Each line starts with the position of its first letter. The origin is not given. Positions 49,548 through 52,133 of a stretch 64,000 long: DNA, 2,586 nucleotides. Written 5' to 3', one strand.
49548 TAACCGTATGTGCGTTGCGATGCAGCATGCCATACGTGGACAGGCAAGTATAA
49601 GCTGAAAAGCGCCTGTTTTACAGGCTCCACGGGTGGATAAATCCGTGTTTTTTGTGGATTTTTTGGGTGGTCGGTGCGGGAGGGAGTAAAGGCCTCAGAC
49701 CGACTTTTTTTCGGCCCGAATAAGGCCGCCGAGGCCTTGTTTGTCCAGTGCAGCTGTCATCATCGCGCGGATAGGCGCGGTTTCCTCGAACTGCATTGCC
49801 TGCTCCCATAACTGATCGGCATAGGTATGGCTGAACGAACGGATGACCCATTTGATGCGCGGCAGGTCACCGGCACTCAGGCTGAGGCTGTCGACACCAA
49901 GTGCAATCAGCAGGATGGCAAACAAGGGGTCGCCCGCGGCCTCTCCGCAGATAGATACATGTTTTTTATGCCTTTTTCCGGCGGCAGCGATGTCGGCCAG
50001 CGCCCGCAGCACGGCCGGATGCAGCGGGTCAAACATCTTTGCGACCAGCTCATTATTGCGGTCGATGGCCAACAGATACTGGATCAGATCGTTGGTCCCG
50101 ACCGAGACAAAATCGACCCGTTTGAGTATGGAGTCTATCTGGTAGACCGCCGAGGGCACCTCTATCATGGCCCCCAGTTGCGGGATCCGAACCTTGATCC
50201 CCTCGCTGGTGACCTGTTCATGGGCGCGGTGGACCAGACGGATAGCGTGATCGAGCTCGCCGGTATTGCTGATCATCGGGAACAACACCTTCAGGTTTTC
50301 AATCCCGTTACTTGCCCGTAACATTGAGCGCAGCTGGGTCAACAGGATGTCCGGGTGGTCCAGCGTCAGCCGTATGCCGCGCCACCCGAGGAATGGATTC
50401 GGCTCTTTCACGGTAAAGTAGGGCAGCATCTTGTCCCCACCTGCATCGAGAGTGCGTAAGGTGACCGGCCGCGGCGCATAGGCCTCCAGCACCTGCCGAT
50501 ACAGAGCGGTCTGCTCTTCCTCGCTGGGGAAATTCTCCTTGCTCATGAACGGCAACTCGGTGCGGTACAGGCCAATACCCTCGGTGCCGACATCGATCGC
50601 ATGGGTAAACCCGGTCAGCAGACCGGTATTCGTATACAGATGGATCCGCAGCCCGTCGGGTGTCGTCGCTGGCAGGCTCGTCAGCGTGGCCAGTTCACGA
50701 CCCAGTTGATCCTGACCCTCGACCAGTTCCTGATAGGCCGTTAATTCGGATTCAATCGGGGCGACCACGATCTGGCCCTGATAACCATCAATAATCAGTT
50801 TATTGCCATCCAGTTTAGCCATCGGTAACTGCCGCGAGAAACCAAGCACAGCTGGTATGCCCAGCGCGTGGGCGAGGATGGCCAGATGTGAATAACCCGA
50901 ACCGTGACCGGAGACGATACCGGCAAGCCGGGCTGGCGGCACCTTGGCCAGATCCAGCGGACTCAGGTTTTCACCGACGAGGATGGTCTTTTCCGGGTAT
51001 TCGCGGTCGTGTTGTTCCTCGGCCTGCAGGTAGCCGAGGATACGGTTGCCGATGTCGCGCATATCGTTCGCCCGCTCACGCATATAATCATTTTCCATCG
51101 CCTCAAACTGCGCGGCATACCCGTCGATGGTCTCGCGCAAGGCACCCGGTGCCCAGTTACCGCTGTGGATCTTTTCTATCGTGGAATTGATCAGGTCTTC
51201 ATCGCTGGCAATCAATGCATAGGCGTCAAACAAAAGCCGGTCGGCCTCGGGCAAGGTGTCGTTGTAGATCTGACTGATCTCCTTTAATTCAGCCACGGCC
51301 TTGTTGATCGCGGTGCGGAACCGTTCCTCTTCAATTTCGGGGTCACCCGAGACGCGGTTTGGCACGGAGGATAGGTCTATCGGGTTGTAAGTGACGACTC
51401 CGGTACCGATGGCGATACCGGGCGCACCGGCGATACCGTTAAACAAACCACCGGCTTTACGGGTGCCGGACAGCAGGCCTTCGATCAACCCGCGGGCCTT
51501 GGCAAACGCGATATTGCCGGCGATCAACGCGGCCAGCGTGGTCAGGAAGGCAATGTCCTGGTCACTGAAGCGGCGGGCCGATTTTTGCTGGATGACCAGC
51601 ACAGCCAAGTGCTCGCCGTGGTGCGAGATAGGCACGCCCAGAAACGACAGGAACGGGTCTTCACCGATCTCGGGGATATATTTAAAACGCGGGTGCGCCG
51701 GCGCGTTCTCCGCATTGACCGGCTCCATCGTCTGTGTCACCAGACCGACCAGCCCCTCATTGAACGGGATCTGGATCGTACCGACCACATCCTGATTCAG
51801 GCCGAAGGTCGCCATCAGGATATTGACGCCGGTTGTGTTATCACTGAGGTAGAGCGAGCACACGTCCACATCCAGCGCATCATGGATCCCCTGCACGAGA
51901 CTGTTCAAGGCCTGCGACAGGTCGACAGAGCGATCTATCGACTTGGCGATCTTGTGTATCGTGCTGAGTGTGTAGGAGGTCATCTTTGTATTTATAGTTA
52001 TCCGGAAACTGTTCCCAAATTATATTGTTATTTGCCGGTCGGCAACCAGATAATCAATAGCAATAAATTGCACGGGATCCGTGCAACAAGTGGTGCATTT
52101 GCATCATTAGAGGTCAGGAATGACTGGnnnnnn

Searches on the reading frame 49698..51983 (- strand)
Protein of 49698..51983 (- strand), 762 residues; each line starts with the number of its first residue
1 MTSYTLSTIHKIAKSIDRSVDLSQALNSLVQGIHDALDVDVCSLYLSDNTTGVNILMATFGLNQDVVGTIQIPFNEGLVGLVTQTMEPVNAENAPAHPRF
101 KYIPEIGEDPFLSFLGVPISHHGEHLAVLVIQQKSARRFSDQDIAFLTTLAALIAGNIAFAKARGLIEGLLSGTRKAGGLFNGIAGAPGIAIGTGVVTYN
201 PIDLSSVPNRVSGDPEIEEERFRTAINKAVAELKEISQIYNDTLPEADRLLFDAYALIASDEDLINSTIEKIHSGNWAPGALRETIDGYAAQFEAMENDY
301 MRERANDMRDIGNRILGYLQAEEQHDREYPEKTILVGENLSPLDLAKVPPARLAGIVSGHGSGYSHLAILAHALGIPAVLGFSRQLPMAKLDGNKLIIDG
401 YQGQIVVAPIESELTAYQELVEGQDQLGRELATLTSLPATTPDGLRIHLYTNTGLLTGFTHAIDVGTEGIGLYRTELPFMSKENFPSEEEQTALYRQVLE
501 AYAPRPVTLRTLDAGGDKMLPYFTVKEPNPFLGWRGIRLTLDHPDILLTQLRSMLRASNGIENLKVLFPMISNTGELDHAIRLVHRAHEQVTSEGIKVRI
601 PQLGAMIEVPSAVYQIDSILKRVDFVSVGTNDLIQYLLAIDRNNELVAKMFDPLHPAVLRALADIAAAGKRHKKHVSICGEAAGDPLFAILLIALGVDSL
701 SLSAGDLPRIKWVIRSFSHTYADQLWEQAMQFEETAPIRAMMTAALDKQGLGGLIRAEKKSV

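Call 56: search_protein_families(library=pfam, proteins=[window:49698-51983:-], max_evalue=0.00001)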
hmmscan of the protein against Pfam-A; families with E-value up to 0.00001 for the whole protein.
window:49698-51983:- (762 aa): 6 families
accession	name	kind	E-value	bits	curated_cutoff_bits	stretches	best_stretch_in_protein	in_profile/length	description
PF02896.24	PEP-utilizers_C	-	5.3e-99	331.5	22.8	1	430-716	3-290/293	PEP-utilising enzyme, PEP-binding domain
PF05524.18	PEP-utilisers_N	-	1.7e-26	93.2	24.4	1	182-304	1-121/121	PEP-utilising enzyme, N-terminal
PF01590.32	GAF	-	1.7e-19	71.1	22.4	1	21-156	1-131/133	GAF domain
PF13185.12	GAF_2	-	6.4e-16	59.2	28.6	1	20-158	2-135/136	GAF domain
PF00391.29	PEP-utilizers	-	3e-15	56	23.1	1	330-403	2-72/72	PEP-utilising enzyme, mobile domain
PF13492.12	GAF_3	-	2.1e-07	31.8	27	1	22-158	2-127/129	GAF domain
